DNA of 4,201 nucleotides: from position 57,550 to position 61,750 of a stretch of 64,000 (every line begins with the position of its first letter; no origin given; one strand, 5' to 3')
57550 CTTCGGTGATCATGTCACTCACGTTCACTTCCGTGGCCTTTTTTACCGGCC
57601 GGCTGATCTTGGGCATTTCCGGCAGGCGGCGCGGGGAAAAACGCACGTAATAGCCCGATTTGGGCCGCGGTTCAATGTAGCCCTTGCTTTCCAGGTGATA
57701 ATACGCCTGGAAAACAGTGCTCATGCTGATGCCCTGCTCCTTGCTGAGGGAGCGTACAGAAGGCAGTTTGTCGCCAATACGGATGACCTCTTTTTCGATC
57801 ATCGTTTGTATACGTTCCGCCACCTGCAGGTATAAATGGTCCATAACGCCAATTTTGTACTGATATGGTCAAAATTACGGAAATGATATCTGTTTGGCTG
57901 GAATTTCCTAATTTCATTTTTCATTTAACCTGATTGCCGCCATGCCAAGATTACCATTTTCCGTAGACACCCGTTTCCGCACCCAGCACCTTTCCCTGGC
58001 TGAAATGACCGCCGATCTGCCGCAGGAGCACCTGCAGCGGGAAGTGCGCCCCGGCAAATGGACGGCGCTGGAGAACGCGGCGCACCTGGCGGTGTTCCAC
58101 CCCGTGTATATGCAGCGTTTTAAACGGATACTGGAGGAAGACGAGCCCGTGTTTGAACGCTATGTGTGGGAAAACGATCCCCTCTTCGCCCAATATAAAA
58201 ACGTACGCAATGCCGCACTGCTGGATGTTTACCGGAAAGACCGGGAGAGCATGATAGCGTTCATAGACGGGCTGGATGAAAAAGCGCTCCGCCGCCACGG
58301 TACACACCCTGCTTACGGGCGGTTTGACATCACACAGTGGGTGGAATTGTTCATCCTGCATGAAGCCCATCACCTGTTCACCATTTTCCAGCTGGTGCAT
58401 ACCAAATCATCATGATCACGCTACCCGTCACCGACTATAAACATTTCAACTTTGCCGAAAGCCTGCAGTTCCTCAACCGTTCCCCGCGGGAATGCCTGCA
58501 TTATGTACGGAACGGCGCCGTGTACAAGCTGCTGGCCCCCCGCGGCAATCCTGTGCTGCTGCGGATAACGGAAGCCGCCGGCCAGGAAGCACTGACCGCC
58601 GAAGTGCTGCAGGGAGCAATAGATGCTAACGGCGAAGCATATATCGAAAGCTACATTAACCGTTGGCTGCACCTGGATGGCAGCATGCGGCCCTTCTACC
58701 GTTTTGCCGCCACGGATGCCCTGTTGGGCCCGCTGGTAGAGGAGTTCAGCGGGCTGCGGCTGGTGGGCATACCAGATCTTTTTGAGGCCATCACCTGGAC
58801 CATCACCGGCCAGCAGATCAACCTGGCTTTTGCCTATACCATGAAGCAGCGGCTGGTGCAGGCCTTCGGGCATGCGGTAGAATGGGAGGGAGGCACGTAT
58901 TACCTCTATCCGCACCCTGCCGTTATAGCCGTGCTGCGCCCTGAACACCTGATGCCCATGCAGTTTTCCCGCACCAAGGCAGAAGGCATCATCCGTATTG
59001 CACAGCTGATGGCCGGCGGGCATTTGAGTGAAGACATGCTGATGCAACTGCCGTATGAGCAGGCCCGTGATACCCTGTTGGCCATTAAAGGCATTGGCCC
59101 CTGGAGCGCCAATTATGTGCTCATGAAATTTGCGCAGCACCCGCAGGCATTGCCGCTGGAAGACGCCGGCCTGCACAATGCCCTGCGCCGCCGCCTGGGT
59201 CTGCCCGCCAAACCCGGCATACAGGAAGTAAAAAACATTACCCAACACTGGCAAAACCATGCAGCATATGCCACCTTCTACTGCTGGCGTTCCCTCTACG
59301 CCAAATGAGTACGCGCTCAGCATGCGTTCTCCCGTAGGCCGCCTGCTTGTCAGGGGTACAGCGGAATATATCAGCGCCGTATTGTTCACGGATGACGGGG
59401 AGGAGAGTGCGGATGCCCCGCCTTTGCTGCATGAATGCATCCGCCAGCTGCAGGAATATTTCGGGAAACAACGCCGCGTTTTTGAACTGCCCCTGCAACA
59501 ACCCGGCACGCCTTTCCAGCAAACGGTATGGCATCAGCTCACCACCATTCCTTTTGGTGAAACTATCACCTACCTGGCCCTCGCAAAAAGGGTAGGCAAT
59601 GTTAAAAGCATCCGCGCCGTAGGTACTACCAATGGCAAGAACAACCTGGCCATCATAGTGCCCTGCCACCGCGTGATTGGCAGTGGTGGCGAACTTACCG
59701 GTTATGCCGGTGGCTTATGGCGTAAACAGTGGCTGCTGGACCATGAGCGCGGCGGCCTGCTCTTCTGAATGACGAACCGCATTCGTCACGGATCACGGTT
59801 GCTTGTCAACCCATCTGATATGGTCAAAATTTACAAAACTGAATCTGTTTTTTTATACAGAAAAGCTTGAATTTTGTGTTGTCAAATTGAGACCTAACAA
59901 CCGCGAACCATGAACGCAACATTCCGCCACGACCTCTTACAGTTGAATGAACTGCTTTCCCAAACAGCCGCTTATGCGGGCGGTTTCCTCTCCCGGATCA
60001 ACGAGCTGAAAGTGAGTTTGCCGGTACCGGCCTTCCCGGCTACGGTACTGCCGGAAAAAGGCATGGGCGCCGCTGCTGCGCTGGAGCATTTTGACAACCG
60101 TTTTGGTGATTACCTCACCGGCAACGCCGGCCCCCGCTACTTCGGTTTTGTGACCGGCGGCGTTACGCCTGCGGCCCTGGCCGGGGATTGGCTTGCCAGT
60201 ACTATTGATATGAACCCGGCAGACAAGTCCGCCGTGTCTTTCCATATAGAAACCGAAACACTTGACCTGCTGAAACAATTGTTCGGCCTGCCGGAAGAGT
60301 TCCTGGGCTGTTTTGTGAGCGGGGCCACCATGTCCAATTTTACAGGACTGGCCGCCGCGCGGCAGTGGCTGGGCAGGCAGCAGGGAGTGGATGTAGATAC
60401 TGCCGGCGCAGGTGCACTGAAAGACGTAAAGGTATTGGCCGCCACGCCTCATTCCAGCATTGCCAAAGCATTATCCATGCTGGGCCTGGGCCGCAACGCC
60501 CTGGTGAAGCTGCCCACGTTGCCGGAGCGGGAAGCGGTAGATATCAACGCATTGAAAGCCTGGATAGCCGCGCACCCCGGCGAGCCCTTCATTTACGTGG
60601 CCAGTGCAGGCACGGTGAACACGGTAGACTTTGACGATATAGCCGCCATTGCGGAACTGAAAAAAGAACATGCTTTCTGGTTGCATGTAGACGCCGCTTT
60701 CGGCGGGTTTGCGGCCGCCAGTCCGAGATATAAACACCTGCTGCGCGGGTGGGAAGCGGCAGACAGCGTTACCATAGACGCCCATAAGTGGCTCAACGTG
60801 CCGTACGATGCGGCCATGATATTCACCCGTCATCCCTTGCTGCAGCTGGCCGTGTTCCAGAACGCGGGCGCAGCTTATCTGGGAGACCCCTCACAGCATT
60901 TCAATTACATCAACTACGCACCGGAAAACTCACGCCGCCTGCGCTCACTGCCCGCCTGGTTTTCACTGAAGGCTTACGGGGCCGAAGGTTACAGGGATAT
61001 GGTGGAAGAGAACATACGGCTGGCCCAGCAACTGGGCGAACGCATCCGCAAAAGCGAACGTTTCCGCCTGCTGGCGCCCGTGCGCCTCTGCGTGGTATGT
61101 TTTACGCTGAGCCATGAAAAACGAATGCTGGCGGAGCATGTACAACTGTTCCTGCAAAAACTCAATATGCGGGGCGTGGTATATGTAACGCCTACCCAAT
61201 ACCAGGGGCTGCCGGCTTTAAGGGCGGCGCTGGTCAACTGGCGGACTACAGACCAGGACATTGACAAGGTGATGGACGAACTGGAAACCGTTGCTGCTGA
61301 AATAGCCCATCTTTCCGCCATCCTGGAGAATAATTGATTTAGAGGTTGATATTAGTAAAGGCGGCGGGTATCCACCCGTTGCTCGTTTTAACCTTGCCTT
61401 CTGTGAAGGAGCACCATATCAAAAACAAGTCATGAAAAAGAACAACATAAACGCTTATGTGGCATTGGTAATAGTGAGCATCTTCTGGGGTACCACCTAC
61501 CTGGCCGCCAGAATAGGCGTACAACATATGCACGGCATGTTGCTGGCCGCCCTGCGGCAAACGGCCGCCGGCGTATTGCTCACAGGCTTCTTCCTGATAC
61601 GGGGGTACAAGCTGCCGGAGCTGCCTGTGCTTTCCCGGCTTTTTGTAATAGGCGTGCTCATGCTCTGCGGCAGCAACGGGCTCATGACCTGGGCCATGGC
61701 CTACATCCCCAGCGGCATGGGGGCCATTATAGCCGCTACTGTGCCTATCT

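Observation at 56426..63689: A PLP-sensing MocR regulator appears to control DNA-alkylation repair together with an amino-acid decarboxylase and detox genes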

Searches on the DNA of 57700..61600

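Call 40: search_rna_families(source=window, start=57700, end=61600, threshold=evalue, max_evalue=1)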
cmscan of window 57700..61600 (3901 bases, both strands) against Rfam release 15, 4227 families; matches with E-value up to 1: 0.
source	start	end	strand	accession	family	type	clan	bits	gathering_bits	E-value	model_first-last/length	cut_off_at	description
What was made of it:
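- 61338..61383 (+): Conserved 19-mer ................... followed by a hairpin, directly after the decarboxylase stop codon. Function unknown. There is no Rfam match (call 40).
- Tried and rejected: Rfam scan of 57700-61600: nothing at E <= 1 (call 40).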

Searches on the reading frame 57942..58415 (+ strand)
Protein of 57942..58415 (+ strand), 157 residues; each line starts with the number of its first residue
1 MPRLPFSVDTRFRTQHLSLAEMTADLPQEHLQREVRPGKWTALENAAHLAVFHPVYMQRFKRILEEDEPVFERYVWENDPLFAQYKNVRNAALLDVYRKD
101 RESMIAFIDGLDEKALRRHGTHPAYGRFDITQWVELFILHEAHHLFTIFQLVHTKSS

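Call 5: search_protein_families(library=pfam, proteins=[window:57942-58415:+])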
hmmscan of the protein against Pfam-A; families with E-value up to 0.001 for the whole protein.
window:57942-58415:+ (157 aa): 2 families
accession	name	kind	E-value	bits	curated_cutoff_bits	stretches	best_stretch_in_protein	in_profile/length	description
PF12867.12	DinB_2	-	5.2e-17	62.9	24.8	1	19-146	9-126/128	DinB superfamily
PF05163.17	DinB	-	7.4e-05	23.2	23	1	20-145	20-135/165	DinB family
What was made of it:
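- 57942..58415 (+): DinB_2 / YfiT-like superfamily protein (not Pol IV). It is the first gene of the dinB-alkA-ogt operon. Pfam DinB_2, E = 5e-17 (call 5).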

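Call 24: search_protein_families(library=ncbifam, proteins=[window:57942-58415:+], max_evalue=0.00001)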
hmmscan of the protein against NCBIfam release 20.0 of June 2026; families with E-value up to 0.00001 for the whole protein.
window:57942-58415:+ (157 aa): 1 family
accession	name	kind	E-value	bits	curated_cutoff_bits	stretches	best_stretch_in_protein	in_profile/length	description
NF009807.1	PRK13291.1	equivalog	4.2e-11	42.9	160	1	18-155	32-170/172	YfiT family bacillithiol transferase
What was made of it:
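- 57942..58415 (+): Weak match to the YfiT bacillithiol-transferase model (call 24).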

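Call 49: find_homologous_proteins(query=window:57942-58415:+, max_evalue=0.00001)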
Query window:57942-58415:+ (157 aa): 38 proteins with E <= 0.00001 among 85 candidates.
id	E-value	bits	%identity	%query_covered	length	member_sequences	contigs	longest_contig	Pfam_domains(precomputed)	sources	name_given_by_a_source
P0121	2.4e-99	348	97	100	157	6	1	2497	PF12867.13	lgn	-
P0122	3.9e-86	305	84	99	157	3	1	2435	PF12867.13,PF05163.18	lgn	-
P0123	3.7e-82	292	80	100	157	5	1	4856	PF12867.13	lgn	-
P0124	4.8e-81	288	80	100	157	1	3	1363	PF12867.13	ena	-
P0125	2.1e-80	286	78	100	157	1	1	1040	PF12867.13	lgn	-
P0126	3.0e-71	256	73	96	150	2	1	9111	PF12867.13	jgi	jgi:uncharacterized damage-inducible protein DinB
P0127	3.1e-71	256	72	98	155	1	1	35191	PF12867.13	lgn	-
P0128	7.5e-56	206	57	98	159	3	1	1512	PF12867.13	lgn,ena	-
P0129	8.6e-56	206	56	98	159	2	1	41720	PF12867.13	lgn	-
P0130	4.3e-55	204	57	97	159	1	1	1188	PF12867.13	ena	-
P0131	2.3e-53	198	57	97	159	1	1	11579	PF12867.13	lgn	-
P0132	3.2e-53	198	55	98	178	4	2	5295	PF12867.13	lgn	-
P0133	5.4e-53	197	56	97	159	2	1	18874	PF12867.13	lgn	-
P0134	8.5e-50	187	54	100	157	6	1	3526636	PF12867.13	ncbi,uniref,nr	ncbi:hypothetical protein GFS24_09615 [Chitinophaga sp. SYP-B3965]|uniref:DinB family protein n=1 Ta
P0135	1.8e-40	156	47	96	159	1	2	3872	PF12867.13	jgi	jgi:hypothetical protein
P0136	3.2e-39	152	47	95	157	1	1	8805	PF12867.13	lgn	-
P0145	1.1e-31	128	42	96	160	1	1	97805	PF12867.13,PF05163.18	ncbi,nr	ncbi:MAG: DinB family protein [Chitinophagaceae bacterium]|nr:DinB family protein [Chitinophagaceae 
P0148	1.9e-31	127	43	95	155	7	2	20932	PF12867.13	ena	-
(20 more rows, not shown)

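Call 50: find_encoding_contigs(protein=P0145, flank=6000, max_places=1)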
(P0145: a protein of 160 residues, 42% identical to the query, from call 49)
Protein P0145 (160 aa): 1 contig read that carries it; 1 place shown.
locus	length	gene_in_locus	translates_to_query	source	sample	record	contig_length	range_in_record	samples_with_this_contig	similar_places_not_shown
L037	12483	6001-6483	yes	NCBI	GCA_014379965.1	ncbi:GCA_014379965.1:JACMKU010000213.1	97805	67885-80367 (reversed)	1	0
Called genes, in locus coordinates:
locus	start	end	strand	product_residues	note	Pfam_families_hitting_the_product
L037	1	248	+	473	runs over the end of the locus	PF01554:MatE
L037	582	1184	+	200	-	PF13645:YkuD_2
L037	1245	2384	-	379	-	PF01566:Nramp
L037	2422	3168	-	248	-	PF03746:LamB_YcsF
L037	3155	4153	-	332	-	PF02626:CT_A_B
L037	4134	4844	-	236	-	PF02682:CT_C_D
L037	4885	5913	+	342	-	PF04055:Radical_SAM, PF13186:SPASM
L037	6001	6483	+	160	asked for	PF05163:DinB (weak), PF12867:DinB_2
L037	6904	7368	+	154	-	PF01047:MarR, PF12802:MarR_2 (weak)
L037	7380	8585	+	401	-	PF02638:GHL10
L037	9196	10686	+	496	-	PF00309:Sigma54_AID, PF04963:Sigma54_CBD, PF04552:Sigma54_DBD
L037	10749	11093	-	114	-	PF11325:DUF3127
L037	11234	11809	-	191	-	PF01832:Glucosaminidase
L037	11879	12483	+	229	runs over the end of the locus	-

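Call 51: find_encoding_contigs(protein=P0148, flank=6000, max_places=1)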
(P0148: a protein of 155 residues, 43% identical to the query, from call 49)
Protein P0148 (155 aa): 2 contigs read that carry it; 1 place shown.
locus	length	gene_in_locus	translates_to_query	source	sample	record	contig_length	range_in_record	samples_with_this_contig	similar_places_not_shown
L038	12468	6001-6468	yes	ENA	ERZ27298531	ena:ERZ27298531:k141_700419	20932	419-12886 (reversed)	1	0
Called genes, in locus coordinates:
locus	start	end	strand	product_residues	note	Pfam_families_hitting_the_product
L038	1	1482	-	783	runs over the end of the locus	PF00580:UvrD-helicase, PF01443:Viral_helicase1 (faint), PF13245:AAA_19, PF13604:AAA_30 (faint), PF13087:AAA_12 (faint), PF13361:UvrD_C, PF13538:UvrD_C_2, PF21196:PcrA_UvrD_tudor (weak)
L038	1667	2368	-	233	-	PF08003:Methyltransf_9 (faint), PF13489:Methyltransf_23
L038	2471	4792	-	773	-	PF17900:Peptidase_M1_N, PF01433:Peptidase_M1, PF18962:Por_Secre_tail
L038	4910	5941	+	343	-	PF04055:Radical_SAM, PF13186:SPASM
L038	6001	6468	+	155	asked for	PF12867:DinB_2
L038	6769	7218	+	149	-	PF01047:MarR, PF12802:MarR_2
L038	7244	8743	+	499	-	PF02638:GHL10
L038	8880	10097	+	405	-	PF01041:DegT_DnrJ_EryC1, PF00155:Aminotran_1_2, PF01053:Cys_Met_Meta_PP, PF01212:Beta_elim_lyase (weak), PF00266:Aminotran_5 (faint)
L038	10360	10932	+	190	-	-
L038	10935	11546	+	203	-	-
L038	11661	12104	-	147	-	PF00072:Response_reg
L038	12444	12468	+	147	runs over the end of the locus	?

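Call 52: find_encoding_contigs(protein=P0136, flank=6000, max_places=1)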
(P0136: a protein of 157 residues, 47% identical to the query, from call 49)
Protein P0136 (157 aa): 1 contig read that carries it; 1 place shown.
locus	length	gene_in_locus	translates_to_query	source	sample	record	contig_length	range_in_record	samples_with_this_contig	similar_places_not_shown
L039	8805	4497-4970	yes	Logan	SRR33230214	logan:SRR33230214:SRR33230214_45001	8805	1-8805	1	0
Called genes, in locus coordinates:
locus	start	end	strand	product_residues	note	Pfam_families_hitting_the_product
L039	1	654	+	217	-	?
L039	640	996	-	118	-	PF03960:ArsC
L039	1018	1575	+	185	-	PF04542:Sigma70_r2, PF08281:Sigma70_r4_2 (weak)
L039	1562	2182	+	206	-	-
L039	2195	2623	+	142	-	PF14534:DUF4440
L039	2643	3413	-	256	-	PF01183:Glyco_hydro_25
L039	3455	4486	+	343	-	PF04055:Radical_SAM, PF13186:SPASM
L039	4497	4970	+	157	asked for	PF12867:DinB_2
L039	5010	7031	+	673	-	PF01047:MarR, PF12802:MarR_2, PF13463:HTH_27 (weak), PF02638:GHL10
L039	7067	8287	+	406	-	PF01041:DegT_DnrJ_EryC1, PF01053:Cys_Met_Meta_PP, PF00155:Aminotran_1_2, PF00266:Aminotran_5 (weak)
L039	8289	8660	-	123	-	-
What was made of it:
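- Homologues of this DinB elsewhere sit in an unrelated radical-SAM/MarR context (calls 50-52).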

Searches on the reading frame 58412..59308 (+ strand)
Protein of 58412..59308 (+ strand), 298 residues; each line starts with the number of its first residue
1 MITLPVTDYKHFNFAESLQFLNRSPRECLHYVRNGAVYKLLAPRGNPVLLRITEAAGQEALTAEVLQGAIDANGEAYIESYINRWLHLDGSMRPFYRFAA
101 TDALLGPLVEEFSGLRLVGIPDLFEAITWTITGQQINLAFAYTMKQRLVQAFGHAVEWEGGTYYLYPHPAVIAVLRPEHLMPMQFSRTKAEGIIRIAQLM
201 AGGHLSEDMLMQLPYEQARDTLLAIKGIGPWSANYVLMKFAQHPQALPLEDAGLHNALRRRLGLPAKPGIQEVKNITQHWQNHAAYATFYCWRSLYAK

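Call 5: search_protein_families(library=pfam, proteins=[window:58412-59308:+])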
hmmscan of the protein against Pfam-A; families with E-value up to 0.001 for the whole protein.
window:58412-59308:+ (298 aa): 1 family
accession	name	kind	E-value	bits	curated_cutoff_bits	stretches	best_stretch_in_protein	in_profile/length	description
PF00730.31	HhH-GPD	-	8.5e-12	45.8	26.2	1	129-278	2-103/108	HhH-GPD superfamily base excision DNA repair protein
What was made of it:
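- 58412..59308 (+): AlkA-type 3-methyladenine DNA glycosylase (HhH-GPD). Pfam HhH-GPD (call 5).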

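Call 24: search_protein_families(library=ncbifam, proteins=[window:58412-59308:+], max_evalue=0.00001)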
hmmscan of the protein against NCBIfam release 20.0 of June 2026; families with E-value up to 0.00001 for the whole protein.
window:58412-59308:+ (298 aa): 2 families
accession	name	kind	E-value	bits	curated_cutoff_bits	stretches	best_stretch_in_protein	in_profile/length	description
NF007641.0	PRK10308.1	equivalog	1.6e-18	67.3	229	1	101-292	91-272/285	DNA-3-methyladenine glycosylase 2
TIGR00588.1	ogg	subfamily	6.8e-14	51.7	397.85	1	71-249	67-249/310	8-oxoguanine DNA-glycosylase (ogg)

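Call 26: search_solved_structures(query=window:58412-59308:+, max_evalue=0.001, show_alignments=1)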
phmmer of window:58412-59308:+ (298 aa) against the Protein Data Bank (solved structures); distinct sequences matched with E-value up to 0.001: 42.
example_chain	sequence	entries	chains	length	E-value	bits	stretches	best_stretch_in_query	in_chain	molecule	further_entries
2jhj_A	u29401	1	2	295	1.5e-15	60.5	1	84-263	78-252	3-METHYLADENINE DNA-GLYCOSYLASE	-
2jhn_A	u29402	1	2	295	1.8e-15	60.3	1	84-263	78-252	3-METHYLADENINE DNA-GLYCOSYLASE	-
3oh6_A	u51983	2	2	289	1.7e-13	53.9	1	103-293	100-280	DNA-3-methyladenine glycosylase 2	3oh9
1diz_A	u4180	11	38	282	1.9e-13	53.6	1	103-293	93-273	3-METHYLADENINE DNA GLYCOSYLASE II | DNA-3-methyladenine glycosylase II | DNA-3-methyladenine glycosylase 2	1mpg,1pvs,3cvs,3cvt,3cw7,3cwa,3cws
3ogd_A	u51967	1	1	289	2.6e-13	53.2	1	103-293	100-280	DNA-3-methyladenine glycosylase 2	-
6g3x_A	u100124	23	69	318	1.3e-08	37.8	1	82-250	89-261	N-glycosylase/DNA lyase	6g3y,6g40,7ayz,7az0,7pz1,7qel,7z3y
6w13_A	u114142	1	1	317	2.7e-08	36.8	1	82-259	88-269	N-glycosylase/DNA lyase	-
2nob_A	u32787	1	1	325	4.5e-08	36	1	82-259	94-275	N-glycosylase/DNA lyase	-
1m3h_A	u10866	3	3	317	5e-08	35.9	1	82-259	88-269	8-Oxoguanine DNA Glycosylase | N-glycosylase/DNA lyase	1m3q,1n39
6w0m_A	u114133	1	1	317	6.9e-08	35.4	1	82-259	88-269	N-glycosylase/DNA lyase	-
1ebm_A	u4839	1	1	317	8.1e-08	35.2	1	82-259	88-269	8-OXOGUANINE DNA GLYCOSYLASE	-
2noe_A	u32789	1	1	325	8.5e-08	35.1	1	82-259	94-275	N-glycosylase/DNA lyase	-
2noh_A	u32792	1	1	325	8.6e-08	35.1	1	82-259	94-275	N-glycosylase/DNA lyase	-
2nol_A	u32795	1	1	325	9e-08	35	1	82-258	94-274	N-glycosylase/DNA lyase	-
3ih7_A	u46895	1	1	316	9.3e-08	35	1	82-258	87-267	N-glycosylase/DNA lyase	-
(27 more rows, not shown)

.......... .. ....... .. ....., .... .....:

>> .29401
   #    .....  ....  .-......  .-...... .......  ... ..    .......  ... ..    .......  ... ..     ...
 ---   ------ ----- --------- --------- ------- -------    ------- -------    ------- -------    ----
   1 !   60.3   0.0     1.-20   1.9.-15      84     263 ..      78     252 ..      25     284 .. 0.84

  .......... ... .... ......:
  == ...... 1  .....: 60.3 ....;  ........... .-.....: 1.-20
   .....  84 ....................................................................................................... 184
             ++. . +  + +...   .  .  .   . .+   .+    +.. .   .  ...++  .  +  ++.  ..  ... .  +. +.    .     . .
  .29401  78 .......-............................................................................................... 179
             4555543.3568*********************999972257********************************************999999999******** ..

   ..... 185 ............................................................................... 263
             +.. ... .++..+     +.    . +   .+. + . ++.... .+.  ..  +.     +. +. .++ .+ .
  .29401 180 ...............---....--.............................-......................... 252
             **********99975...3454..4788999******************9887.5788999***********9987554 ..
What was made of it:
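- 58412..59308 (+): The GIGPW and LPLED (catalytic Asp) motifs are retained (call 26).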
